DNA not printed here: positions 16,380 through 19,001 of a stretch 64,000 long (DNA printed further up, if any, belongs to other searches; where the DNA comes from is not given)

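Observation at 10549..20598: Form-II CoxL-type molybdoenzyme cluster inserted into, and translationally coupled with, the eno-ftsB-DUF501-ppx locus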

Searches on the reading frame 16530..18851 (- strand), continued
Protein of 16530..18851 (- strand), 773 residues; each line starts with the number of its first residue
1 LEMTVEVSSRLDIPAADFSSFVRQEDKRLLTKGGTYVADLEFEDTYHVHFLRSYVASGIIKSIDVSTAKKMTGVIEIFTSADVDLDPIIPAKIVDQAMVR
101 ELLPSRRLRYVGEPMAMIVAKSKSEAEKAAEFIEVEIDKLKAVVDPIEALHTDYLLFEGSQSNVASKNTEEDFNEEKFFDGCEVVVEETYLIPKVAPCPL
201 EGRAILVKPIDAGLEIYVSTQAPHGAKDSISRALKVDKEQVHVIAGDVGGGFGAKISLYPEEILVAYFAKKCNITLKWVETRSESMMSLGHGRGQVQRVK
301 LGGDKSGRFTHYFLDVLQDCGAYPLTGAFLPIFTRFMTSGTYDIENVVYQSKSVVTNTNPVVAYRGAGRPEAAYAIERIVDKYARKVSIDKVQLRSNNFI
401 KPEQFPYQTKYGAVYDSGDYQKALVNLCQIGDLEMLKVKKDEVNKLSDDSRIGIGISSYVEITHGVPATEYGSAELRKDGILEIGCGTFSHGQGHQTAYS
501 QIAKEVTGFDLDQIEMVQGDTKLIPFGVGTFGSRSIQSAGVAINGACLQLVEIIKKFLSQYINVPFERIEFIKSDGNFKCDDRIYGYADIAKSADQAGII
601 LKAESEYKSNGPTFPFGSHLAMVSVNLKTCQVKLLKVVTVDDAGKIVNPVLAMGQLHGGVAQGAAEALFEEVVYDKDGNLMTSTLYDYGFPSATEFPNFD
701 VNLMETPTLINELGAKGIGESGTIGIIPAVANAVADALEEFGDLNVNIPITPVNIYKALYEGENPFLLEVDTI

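Call 36: search_solved_structures(query=window:16530-18845:-, max_evalue=1e-90, show_alignments=4)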
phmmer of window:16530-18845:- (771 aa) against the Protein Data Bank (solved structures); distinct sequences matched with E-value up to 1e-90: 7.
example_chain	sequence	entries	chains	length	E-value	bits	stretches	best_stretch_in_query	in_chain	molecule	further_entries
8uem_A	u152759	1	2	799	1.3e-112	380.8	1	17-758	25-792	Carbon monoxide dehydrogenase (Large chain), CoxL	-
1ffu_B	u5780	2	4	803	1.2e-107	364.4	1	17-759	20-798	CUTL, MOLYBDOPROTEIN OF CARBON MONOXIDE DEHYDROGENASE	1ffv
4zoh_A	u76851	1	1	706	4.2e-98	332.8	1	21-737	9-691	Putative oxidoreductase molybdopterin-binding subunit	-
1t3q_B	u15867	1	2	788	3.4e-94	319.9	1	17-759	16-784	quinoline 2-oxidoreductase large subunit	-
7dqx_A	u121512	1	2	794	2.3e-92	313.9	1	19-755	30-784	6-hydroxypseudooxynicotine dehydrogenase complex subunit gamma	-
1zxi_B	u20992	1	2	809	2.8e-92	313.5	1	21-747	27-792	Carbon monoxide dehydrogenase large chain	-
1n5w_B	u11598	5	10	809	3.9e-92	313.1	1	21-747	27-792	Carbon monoxide dehydrogenase large chain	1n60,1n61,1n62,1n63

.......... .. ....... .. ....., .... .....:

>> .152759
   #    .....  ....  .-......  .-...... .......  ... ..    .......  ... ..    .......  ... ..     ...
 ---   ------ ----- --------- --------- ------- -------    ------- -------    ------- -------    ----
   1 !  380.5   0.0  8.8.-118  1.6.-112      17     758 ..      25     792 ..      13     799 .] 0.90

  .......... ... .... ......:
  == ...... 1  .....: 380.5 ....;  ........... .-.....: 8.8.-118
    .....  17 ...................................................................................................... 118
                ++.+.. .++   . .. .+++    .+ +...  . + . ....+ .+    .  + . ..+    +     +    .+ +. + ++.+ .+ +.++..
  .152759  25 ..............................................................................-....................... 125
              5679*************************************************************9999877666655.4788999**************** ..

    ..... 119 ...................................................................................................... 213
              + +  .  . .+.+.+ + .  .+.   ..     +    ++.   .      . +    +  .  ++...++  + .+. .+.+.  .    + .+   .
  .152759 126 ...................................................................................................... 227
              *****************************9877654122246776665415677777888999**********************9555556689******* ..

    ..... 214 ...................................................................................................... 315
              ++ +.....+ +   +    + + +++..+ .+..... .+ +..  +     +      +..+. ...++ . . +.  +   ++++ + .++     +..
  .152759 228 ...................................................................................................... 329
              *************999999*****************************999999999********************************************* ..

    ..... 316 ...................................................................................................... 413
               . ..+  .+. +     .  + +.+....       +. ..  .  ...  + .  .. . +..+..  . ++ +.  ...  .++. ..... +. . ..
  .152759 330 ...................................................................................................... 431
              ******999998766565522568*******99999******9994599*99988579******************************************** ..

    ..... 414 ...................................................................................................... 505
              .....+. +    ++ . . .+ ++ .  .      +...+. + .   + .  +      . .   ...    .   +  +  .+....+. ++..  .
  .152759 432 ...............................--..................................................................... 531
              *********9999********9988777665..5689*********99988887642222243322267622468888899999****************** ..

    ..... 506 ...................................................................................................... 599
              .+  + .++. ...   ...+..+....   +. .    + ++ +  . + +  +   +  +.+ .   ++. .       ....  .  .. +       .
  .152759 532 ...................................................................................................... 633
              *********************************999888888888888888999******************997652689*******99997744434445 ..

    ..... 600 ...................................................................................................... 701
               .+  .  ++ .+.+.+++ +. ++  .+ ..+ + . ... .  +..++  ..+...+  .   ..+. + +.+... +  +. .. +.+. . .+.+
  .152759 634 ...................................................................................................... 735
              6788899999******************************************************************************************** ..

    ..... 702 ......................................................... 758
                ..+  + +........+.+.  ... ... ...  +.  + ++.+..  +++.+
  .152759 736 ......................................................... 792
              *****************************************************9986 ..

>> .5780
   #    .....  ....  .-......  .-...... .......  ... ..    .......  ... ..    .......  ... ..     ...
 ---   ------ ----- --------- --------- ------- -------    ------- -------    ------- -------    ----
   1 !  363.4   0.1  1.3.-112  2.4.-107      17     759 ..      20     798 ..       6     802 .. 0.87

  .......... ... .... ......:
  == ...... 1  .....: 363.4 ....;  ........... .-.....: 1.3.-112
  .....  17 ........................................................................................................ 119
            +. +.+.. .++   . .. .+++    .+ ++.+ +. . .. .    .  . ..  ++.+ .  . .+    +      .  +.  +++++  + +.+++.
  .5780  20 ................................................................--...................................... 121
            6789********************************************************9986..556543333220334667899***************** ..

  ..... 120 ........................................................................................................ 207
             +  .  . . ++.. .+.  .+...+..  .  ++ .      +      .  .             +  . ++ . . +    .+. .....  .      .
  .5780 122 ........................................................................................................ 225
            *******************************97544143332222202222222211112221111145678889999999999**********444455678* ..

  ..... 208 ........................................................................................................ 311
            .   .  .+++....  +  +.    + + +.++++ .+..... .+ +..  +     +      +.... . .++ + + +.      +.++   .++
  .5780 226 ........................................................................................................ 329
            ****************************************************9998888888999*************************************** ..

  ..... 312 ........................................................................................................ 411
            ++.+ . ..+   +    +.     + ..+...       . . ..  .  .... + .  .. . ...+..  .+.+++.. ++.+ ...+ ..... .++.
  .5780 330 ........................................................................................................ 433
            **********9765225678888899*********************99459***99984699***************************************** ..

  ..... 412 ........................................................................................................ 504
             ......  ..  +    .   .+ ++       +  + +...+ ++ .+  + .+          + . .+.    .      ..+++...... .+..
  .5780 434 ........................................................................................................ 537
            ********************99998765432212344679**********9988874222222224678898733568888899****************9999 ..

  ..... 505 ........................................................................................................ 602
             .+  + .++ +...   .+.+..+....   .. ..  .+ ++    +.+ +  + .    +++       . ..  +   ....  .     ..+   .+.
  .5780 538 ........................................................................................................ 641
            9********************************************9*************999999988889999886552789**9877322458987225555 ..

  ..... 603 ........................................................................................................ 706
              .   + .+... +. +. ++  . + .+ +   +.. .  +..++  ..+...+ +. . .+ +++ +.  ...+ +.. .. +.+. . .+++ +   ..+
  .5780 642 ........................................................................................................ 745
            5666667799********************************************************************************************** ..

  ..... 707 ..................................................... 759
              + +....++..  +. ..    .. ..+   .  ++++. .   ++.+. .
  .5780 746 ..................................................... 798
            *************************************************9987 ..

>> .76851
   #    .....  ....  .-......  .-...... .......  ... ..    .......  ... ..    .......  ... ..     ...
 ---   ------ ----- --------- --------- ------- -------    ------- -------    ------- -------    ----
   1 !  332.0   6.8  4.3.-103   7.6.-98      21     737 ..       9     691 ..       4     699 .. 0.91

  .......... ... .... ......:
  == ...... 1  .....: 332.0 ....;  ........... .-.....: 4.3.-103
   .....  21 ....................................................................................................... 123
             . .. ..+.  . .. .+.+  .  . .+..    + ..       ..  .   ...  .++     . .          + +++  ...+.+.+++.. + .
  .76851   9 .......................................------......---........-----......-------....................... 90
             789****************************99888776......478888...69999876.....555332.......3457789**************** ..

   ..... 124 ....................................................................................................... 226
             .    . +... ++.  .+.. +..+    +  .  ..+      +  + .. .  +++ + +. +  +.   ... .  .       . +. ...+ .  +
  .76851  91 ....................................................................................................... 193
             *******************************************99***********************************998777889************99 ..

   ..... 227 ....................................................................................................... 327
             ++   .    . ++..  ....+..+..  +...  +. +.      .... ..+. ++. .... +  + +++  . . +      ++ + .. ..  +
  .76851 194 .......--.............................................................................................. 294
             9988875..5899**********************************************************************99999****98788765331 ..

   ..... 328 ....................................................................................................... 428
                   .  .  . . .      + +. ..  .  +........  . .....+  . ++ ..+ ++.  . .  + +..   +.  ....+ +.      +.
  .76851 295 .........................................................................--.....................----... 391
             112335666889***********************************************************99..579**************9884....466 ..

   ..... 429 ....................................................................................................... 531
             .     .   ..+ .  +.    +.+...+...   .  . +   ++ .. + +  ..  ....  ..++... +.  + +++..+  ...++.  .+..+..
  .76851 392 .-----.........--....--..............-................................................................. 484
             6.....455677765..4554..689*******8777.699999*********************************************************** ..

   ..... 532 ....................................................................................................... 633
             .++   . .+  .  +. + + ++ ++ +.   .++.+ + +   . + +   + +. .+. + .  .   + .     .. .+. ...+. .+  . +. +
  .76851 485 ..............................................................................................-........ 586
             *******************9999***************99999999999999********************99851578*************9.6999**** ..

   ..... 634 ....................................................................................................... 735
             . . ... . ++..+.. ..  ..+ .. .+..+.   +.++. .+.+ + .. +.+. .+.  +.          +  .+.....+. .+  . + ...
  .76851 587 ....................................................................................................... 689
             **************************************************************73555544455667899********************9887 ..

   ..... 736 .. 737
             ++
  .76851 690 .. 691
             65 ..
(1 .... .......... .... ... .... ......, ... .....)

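Call 38: find_encoding_contigs(protein=P0019, flank=10000, max_places=1)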
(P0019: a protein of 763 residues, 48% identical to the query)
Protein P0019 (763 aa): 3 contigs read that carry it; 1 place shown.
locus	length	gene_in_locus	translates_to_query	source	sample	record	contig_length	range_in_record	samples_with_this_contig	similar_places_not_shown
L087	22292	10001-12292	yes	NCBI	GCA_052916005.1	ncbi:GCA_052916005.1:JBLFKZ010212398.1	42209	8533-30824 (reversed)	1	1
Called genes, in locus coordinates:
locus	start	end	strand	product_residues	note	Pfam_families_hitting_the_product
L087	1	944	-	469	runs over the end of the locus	PF00587:tRNA-synt_2b, PF03129:HGTP_anticodon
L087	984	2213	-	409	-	PF04551:GcpE, PF26540:GcpE_C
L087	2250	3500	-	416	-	PF02163:Peptidase_M50, PF00595:PDZ (weak), PF13180:PDZ_2, PF17820:PDZ_6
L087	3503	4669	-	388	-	PF02670:DXP_reductoisom, PF08436:DXP_redisom_C, PF13288:DXPR_C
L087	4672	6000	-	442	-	PF01148:CTP_transf_1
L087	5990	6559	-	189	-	PF01765:RRF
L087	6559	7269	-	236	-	PF00696:AA_kinase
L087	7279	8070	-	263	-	PF00889:EF_TS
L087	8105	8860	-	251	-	PF00318:Ribosomal_S2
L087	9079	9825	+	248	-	PF12867:DinB_2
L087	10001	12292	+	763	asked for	PF01315:Ald_Xan_dh_C, PF02738:MoCoBD_1, PF20256:MoCoBD_2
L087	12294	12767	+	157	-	PF00111:Fer2 (weak), PF01799:Fer2_2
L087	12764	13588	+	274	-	PF00941:FAD_binding_5, PF03450:CO_deh_flav_C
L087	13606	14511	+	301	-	PF00004:AAA (weak), PF07726:AAA_3 (faint), PF07728:AAA_5, PF13401:AAA_22 (faint)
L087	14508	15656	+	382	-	PF05762:VWA_CoxE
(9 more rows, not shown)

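Call 39: find_encoding_contigs(protein=P0034, flank=10000, max_places=1)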
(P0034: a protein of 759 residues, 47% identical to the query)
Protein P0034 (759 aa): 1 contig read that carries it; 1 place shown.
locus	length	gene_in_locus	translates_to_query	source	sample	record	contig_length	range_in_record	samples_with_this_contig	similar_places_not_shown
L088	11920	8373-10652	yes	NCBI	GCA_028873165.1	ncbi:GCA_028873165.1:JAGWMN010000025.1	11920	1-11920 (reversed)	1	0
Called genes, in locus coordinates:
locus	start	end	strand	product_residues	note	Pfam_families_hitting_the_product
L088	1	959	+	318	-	PF01547:SBP_bac_1, PF13416:SBP_bac_8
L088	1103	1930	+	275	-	PF00528:BPD_transp_1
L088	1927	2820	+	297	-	PF00528:BPD_transp_1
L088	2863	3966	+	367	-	PF01408:GFO_IDH_MocA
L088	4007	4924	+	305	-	PF01261:AP_endonuc_2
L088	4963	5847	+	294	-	PF01408:GFO_IDH_MocA, PF22725:GFO_IDH_MocA_C3, PF02894:GFO_IDH_MocA_C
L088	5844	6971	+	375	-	PF01408:GFO_IDH_MocA, PF22725:GFO_IDH_MocA_C3, PF02894:GFO_IDH_MocA_C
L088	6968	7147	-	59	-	-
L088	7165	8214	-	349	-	PF08240:ADH_N, PF00107:ADH_zinc_N, PF13602:ADH_zinc_N_2 (weak)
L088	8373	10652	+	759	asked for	PF01315:Ald_Xan_dh_C, PF02738:MoCoBD_1, PF20256:MoCoBD_2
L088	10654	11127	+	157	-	PF00111:Fer2 (weak), PF01799:Fer2_2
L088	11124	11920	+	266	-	PF00941:FAD_binding_5, PF03450:CO_deh_flav_C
